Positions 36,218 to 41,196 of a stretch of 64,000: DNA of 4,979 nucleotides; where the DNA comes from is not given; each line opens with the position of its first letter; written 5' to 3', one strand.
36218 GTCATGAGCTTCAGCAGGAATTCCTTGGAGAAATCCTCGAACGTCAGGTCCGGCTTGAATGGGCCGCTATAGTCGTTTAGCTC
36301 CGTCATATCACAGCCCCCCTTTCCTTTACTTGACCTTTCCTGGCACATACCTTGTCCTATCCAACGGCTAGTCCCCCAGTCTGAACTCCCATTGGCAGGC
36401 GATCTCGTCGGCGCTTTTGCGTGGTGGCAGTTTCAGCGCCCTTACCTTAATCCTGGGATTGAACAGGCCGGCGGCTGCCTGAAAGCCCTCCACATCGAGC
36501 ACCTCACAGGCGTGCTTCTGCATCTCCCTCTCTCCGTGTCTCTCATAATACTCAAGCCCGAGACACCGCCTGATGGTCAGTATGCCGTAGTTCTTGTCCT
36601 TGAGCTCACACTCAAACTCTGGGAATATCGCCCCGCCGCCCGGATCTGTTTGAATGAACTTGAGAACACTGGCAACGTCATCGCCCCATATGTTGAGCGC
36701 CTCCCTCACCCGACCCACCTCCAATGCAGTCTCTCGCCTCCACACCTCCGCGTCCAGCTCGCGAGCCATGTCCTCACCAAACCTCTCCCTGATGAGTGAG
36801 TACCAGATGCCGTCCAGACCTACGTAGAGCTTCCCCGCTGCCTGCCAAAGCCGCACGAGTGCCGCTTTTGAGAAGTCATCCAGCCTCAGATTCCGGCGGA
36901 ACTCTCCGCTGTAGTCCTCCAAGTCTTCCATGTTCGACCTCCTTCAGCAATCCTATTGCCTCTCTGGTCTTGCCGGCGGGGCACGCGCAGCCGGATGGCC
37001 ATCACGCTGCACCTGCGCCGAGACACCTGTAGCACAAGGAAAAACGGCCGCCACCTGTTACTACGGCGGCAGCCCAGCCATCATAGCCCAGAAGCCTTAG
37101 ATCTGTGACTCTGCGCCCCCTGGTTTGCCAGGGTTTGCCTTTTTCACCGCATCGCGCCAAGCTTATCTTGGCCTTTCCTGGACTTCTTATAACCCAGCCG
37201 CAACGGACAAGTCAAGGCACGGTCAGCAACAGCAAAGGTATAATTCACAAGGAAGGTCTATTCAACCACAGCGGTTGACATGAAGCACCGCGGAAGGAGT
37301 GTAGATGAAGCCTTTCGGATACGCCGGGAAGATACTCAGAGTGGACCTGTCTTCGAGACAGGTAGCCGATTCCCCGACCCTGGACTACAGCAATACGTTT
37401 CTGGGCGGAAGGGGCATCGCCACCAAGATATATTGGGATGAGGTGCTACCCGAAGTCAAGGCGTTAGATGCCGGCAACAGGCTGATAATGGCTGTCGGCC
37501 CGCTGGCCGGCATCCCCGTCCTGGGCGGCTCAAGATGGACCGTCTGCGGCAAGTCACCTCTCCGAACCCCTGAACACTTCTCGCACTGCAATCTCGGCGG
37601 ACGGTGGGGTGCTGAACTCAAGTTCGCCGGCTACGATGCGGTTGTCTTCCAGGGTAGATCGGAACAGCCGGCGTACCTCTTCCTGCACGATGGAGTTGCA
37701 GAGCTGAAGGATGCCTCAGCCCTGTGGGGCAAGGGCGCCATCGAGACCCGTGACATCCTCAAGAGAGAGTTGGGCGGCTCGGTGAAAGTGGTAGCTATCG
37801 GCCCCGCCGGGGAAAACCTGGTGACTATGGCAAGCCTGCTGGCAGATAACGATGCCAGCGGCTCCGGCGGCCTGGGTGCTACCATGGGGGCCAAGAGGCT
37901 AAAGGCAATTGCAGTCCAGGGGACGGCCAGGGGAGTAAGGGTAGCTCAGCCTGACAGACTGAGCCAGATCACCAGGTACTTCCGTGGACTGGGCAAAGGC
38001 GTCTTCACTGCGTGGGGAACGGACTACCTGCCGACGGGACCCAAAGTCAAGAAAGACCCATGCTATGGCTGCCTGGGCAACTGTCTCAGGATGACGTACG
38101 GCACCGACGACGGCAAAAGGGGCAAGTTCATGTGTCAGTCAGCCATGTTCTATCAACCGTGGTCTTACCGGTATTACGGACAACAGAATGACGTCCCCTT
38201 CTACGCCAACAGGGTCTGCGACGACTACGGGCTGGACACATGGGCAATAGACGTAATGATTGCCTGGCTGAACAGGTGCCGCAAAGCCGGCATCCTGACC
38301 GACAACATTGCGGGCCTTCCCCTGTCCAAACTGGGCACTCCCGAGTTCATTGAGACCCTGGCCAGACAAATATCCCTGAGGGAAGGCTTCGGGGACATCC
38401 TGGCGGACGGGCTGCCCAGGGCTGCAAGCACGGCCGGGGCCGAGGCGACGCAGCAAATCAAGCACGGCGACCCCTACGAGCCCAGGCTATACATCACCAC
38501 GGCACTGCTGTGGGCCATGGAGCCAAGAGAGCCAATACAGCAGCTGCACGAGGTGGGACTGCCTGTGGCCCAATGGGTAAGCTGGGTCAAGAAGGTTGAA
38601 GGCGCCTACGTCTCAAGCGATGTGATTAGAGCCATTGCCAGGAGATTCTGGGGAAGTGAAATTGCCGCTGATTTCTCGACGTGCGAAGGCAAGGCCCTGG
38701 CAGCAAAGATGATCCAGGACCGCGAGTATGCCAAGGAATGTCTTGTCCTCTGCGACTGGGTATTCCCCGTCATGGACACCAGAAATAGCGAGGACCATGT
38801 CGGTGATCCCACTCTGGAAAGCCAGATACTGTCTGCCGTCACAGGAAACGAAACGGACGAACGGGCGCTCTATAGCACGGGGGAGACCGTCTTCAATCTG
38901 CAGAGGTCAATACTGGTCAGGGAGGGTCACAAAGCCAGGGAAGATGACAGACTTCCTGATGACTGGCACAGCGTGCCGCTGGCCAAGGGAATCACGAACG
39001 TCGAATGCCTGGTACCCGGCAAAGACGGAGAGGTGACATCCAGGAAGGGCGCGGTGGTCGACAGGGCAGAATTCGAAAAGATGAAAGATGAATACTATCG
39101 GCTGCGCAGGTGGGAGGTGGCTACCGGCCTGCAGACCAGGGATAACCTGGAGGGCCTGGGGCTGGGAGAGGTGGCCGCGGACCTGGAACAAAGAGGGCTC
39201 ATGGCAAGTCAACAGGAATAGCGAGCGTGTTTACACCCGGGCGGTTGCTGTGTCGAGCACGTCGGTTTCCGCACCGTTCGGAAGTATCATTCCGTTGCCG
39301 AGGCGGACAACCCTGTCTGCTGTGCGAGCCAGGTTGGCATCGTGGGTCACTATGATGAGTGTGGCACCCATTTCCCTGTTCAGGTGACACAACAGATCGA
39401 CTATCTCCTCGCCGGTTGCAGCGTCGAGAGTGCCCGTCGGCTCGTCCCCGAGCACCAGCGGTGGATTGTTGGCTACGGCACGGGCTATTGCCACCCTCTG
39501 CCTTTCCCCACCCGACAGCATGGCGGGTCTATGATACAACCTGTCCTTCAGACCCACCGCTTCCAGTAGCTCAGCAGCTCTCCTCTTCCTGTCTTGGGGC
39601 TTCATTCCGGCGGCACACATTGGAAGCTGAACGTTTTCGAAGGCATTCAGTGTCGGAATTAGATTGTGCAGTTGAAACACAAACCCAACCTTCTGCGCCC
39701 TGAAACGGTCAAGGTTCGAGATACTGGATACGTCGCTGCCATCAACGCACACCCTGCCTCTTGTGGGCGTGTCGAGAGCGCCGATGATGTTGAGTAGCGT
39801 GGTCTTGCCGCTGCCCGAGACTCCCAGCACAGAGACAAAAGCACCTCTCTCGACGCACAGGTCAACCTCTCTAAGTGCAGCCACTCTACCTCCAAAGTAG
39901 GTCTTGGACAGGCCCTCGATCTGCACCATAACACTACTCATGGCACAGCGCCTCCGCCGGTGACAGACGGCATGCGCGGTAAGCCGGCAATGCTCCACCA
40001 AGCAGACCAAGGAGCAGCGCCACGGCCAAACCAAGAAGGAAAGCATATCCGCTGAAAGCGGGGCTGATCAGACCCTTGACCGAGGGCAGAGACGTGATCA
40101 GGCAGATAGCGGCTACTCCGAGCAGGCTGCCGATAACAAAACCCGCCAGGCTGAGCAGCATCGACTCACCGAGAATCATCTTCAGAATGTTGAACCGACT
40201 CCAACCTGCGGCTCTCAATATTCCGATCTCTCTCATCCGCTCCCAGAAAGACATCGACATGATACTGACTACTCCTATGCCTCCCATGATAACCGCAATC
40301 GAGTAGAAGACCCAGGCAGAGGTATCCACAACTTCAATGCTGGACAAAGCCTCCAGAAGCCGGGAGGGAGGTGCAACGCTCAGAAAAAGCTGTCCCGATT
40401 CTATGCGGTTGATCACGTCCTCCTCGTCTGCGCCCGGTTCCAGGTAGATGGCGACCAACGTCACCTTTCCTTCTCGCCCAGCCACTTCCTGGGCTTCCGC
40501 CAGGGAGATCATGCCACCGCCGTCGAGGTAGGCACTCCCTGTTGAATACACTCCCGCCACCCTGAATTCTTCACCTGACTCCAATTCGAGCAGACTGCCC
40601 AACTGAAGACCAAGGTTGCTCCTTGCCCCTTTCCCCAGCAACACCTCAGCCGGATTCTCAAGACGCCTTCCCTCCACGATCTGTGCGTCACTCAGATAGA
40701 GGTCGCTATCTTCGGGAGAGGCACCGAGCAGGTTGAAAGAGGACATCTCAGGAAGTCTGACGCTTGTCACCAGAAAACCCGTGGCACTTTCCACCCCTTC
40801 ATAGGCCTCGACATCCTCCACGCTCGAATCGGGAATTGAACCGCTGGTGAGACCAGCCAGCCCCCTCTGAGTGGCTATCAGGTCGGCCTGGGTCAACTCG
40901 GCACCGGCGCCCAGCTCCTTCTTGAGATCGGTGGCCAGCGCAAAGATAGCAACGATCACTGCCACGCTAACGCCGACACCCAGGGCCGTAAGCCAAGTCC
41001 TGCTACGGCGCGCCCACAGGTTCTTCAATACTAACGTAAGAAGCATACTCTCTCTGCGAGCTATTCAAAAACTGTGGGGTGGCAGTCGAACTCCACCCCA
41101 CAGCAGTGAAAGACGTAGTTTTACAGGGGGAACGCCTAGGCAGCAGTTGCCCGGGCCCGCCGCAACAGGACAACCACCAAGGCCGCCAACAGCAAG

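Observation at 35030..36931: Tandem triplication of a ~186-aa protein family with an invariant N-terminal DYSG.F motif, three invariant cysteines and a C-terminal ACQWE(F/L) motif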

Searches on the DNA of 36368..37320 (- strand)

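Call 37: search_rna_families(source=window, start=36900, end=37320, threshold=evalue, max_evalue=1, show_alignments=2)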
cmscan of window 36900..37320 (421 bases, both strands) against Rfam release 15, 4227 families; matches with E-value up to 1: 1.
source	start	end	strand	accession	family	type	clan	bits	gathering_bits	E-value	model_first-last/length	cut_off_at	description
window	37065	37149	-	RF01051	c-di-GMP-I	Cis-reg; riboswitch;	CL00126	65.4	35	9.7e-13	1-87/87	no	c-di-GMP-I riboswitch aptamer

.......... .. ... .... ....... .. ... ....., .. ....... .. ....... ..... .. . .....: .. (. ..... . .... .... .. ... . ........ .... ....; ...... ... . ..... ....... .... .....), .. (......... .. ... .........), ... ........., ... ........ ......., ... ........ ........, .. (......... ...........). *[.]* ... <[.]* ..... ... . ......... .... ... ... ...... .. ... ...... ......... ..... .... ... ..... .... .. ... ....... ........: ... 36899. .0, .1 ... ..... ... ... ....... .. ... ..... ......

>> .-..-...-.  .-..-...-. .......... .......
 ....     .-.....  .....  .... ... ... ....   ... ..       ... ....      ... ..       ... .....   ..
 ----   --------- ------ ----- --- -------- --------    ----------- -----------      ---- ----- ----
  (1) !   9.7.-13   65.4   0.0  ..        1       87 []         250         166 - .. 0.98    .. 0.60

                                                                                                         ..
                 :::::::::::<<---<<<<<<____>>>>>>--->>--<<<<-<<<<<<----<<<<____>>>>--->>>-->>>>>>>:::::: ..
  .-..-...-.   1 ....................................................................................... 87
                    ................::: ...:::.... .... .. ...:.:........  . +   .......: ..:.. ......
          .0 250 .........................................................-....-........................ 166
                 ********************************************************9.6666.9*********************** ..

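Call 38: search_rna_families(sources=[L004, L007, L009, L010, L012, L013, L017, L019, L034, L036, L039], threshold=gathering)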
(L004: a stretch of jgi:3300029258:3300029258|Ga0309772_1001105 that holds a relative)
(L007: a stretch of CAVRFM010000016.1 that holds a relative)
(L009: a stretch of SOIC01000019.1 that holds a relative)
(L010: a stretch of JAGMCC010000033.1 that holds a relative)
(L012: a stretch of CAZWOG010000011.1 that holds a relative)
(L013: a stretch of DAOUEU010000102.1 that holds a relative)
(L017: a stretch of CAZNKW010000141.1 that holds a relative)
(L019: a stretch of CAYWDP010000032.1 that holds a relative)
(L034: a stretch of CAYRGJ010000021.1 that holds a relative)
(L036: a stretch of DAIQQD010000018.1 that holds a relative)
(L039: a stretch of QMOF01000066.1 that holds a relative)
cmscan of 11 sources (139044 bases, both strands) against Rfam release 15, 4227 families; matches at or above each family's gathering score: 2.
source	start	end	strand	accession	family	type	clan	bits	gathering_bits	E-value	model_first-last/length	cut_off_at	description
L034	6333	6405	+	RF00005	tRNA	Gene; tRNA;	CL00001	68.6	29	1.6e-12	1-71/71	no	tRNA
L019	7766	7838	+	RF00005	tRNA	Gene; tRNA;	CL00001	66.3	29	7.3e-12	1-71/71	no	tRNA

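Call 42: search_rna_families(sources=[L046, L047, L048, L001, L008, L011, L014, L015, L016, L018, L020, L021], threshold=gathering)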
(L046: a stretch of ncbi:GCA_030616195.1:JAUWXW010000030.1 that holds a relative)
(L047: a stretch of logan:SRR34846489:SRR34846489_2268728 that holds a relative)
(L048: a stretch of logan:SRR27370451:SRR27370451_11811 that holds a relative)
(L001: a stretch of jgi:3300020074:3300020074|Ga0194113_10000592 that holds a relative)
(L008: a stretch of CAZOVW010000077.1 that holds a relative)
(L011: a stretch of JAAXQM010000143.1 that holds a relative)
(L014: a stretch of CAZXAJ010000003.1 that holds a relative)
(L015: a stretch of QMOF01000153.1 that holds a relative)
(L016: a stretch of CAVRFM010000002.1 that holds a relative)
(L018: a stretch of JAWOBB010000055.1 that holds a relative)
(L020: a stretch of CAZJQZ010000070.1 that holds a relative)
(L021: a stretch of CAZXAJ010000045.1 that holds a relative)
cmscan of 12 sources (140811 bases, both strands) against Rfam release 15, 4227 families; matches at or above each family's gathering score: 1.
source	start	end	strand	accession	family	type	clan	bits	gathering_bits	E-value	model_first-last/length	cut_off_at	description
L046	88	172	+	RF01051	c-di-GMP-I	Cis-reg; riboswitch;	CL00126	52.2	35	5.5e-07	1-87/87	no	c-di-GMP-I riboswitch aptamer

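Call 48: build_rna_model(alignment_id=A3, structure=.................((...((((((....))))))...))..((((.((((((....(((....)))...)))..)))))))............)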
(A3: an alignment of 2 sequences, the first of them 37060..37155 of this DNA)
Model R1 built from alignment A3 (2 sequences, 97 columns); structure: as given.
model positions 97; base pairs 21; branch points 1; effective number of sequences 1.08; information 0.59 bits per position. Calibrated on 0.2 Mb of random sequence (short: E-values are rough).
structure used (alignment columns):
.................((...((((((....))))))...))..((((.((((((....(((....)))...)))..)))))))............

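Call 49: search_with_rna_model(model_id=R1, sources=[window, L049, L050, L051, L052, L053, L054, L055, L056, L057, L058, L059, L060, L061, L062, L063, L064, L065, L066, L067, L068, L069, L070, L071, L072, L073, L074, L075, L076, L077, L078, L079, L080, L081, L082, L083, L084, L085, L086, L087, L088, L089, L090, L091, L092, L093, L094, L095, L096, L097, L098, L099, L100, L101, L102, L103, L104, L105, L106, L107, L108, L109, L110, L111, L112, L113, L114, L115, L116, L117, L118, L119, L120, L121, L122, L123, L124, L125, L126, L127, L046, L047, L048, L040, L041, L042, L043, L045, L007, L004, L039], max_evalue=1)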
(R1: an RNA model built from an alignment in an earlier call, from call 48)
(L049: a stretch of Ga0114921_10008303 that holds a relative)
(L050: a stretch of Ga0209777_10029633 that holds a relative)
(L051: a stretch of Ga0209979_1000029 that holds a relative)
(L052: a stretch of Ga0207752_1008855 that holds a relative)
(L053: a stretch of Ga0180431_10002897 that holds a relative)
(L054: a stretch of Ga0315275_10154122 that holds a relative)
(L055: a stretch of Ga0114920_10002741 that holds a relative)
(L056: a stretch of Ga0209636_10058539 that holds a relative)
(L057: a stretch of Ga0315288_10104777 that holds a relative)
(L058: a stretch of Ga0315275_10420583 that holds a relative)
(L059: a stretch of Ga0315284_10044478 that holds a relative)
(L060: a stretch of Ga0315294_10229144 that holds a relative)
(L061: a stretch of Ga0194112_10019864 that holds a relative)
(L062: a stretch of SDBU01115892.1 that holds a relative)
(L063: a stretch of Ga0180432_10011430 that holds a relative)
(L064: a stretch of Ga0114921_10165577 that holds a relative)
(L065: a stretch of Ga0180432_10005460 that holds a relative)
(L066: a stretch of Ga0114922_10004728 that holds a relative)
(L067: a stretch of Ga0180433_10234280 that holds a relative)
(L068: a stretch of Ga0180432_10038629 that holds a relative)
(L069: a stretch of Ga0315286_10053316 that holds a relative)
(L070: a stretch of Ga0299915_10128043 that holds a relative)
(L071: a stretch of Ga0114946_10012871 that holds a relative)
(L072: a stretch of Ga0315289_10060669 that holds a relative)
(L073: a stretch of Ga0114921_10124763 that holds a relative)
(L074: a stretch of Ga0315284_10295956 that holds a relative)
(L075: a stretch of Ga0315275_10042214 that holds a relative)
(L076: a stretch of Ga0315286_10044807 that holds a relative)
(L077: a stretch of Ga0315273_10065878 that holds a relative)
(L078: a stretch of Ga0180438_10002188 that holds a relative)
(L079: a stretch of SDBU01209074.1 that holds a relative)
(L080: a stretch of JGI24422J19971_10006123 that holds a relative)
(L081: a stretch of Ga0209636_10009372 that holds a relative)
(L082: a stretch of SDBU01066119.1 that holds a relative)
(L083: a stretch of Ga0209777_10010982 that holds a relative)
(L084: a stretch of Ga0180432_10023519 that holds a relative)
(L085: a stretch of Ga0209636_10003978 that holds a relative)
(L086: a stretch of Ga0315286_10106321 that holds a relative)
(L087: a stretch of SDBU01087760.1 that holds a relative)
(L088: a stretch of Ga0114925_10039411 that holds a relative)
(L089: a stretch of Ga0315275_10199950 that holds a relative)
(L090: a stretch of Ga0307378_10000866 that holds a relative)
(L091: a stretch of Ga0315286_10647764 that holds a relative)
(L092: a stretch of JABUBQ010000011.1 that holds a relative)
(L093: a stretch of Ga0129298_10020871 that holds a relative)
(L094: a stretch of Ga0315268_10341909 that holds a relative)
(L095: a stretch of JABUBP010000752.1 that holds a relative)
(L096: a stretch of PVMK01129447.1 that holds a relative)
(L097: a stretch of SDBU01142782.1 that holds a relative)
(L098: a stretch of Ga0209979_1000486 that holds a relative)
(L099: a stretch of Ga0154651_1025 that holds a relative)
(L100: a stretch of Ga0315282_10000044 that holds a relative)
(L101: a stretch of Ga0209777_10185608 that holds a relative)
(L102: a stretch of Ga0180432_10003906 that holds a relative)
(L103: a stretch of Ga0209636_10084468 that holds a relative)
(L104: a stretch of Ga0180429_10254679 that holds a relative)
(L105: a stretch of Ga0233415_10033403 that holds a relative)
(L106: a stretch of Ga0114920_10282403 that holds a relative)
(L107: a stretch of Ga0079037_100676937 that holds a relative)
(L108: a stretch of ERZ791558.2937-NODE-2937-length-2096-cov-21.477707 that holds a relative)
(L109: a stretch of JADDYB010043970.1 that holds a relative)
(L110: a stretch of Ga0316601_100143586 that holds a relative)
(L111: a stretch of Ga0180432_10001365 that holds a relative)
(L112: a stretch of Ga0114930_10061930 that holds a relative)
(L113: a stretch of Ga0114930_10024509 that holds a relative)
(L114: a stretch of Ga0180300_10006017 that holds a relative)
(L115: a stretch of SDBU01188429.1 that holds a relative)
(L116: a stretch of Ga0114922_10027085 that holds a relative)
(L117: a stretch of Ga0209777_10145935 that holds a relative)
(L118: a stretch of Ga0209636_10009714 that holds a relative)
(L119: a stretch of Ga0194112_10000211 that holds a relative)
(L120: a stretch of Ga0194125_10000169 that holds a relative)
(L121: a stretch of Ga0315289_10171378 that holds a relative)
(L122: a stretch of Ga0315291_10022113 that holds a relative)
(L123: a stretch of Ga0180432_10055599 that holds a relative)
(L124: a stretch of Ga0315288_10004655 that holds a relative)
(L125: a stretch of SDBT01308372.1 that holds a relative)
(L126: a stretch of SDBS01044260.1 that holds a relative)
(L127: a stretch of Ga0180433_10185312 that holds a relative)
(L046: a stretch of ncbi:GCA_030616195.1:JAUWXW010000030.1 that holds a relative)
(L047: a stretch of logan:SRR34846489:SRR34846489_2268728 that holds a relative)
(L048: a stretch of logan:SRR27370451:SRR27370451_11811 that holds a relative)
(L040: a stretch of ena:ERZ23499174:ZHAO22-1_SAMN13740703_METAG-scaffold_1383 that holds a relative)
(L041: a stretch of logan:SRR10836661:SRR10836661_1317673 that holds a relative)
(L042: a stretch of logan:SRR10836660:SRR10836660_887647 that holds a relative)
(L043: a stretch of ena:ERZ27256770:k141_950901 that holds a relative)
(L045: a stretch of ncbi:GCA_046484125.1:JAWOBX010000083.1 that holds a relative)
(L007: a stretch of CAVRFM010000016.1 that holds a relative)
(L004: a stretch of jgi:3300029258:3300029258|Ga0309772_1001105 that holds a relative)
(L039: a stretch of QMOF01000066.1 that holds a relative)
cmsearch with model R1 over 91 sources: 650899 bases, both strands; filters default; matches with E-value up to 1: 7.
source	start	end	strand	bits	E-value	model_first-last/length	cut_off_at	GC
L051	7115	7211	+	112.8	3.3e-30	1-97/97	no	0.58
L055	2348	2444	+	112.8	3.3e-30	1-97/97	no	0.58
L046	82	178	+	112.8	3.3e-30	1-97/97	no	0.58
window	37060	37155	-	108.8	4.8e-29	1-97/97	no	0.59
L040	2777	2872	+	106.5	2.4e-28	1-97/97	no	0.6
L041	500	595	+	106.5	2.4e-28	1-97/97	no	0.6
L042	4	93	+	94.5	8.1e-25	1-97/97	no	0.61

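Call 94: search_rna_families(source=L046, start=1, end=300, threshold=evalue, max_evalue=0.01, show_alignments=2)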
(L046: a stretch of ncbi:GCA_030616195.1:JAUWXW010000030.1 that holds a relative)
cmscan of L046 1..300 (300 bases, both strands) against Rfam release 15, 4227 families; matches with E-value up to 0.01: 1.
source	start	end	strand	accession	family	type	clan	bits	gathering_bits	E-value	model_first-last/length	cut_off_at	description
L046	88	172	+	RF01051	c-di-GMP-I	Cis-reg; riboswitch;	CL00126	52.2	35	1.2e-09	1-87/87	no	c-di-GMP-I riboswitch aptamer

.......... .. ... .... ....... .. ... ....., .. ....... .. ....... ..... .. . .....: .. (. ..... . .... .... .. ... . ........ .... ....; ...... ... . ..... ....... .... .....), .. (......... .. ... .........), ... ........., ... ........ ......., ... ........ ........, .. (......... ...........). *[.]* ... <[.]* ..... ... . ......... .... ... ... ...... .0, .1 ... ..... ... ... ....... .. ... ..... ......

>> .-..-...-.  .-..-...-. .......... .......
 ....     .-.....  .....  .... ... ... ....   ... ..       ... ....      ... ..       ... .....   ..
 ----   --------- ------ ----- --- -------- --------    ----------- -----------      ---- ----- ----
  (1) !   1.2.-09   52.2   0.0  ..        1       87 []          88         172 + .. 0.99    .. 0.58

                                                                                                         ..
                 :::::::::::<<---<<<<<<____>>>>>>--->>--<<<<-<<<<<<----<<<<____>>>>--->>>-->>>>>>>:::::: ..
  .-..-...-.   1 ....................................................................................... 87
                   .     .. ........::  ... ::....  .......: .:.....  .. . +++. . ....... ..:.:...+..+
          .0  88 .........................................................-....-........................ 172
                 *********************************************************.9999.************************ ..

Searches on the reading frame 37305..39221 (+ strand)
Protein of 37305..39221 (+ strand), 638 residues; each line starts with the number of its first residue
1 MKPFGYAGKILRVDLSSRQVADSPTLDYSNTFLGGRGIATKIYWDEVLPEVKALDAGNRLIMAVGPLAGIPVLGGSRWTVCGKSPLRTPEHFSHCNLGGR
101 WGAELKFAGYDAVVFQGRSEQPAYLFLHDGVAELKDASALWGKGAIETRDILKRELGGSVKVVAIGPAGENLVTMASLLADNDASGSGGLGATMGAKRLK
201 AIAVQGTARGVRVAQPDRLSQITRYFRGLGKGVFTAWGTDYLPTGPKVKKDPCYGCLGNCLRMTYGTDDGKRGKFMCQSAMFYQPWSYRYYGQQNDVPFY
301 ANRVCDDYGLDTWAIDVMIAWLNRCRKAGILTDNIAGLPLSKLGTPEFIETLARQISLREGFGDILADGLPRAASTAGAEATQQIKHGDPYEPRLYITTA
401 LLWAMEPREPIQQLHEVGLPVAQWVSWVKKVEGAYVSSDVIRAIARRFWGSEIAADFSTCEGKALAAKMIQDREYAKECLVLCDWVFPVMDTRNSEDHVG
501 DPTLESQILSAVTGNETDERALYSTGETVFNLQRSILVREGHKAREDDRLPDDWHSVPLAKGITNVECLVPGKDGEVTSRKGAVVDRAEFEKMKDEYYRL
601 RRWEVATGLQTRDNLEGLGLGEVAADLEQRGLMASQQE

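Call 7: search_protein_families(library=pfam, proteins=[window:37305-39221:+], max_evalue=0.001)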
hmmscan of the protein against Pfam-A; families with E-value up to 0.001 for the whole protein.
window:37305-39221:+ (638 aa): 2 families
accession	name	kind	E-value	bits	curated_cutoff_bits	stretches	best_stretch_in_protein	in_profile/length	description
PF02730.20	AFOR_N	-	1.1e-64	218.4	29.8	1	8-207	1-199/199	Aldehyde ferredoxin oxidoreductase, N-terminal domain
PF01314.23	AFOR_C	-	6e-51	174.2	27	1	201-620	19-385/385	Aldehyde ferredoxin oxidoreductase, domains 2 & 3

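Call 45: search_solved_structures(query=window:37305-39221:+, max_evalue=1e-10)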
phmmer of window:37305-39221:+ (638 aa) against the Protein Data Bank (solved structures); distinct sequences matched with E-value up to 1e-10: 9.
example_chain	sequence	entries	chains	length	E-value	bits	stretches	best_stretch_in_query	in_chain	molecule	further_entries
1aor_A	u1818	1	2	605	5.7e-56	193.6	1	4-219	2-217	ALDEHYDE FERREDOXIN OXIDOREDUCTASE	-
9mqx_D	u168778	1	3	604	6e-56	193.5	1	4-225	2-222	Aldehyde:ferredoxin oxidoreductase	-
9g7j_A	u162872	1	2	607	4e-52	180.9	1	4-221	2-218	Aldehyde ferredoxin oxidoreductase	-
4z3w_A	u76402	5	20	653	1.8e-51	178.7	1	6-218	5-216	Benzoyl-CoA reductase, putative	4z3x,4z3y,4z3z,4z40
8c0z_A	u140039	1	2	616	9.9e-49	169.7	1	5-211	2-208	Aldehyde:ferredoxin oxidoreductase,tungsten-containing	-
1b25_A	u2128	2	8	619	1.1e-46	162.9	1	4-224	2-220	PROTEIN (FORMALDEHYDE FERREDOXIN OXIDOREDUCTASE) | FORMALDEHYDE FERREDOXIN OXIDOREDUCTASE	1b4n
9q1t_A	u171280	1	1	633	9.6e-37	130.1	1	5-221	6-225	Tungsten-dependent aldehyde oxidoreductase WOR83 from Haloferax volcanii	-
6x6u_A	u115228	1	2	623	6.4e-34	120.7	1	4-240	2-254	Formaldehyde:ferredoxin oxidoreductase wor5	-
6x1o_A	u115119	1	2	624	6.4e-34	120.7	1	4-240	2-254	Formaldehyde:ferredoxin oxidoreductase wor5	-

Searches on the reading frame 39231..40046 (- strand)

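Call 7: search_protein_families(library=pfam, proteins=[window:39231-40046:-], max_evalue=0.001)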
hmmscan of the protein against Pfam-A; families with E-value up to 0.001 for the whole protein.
window:39231-40046:- (271 aa): 3 families
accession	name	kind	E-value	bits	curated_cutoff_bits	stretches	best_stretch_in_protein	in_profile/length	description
PF00005.33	ABC_tran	-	1.2e-32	113.8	25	1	58-204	1-136/137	ABC transporter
PF02463.25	SMC_N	-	2.8e-06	27.3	40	1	155-249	121-211/220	RecF/RecN/SMC N terminal domain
PF13304.12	AAA_21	-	0.00037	21.1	27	0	72-101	3-35/304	AAA domain, putative AbiEii toxin, Type IV TA system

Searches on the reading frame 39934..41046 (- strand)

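Call 8: search_protein_families(library=pfam, proteins=[window:39934-41046:-], max_evalue=0.001)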
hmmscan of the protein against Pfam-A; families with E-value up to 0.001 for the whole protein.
window:39934-41046:- (370 aa): 2 families
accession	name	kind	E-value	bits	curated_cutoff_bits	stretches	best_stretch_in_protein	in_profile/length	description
PF02687.27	FtsX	-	7.9e-18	65.1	25.5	1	246-363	2-120/120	FtsX-like permease C-terminal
PF12704.14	MacB_PCD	-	1.4e-16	61.8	27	1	17-216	1-205/207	MacB-like periplasmic core domain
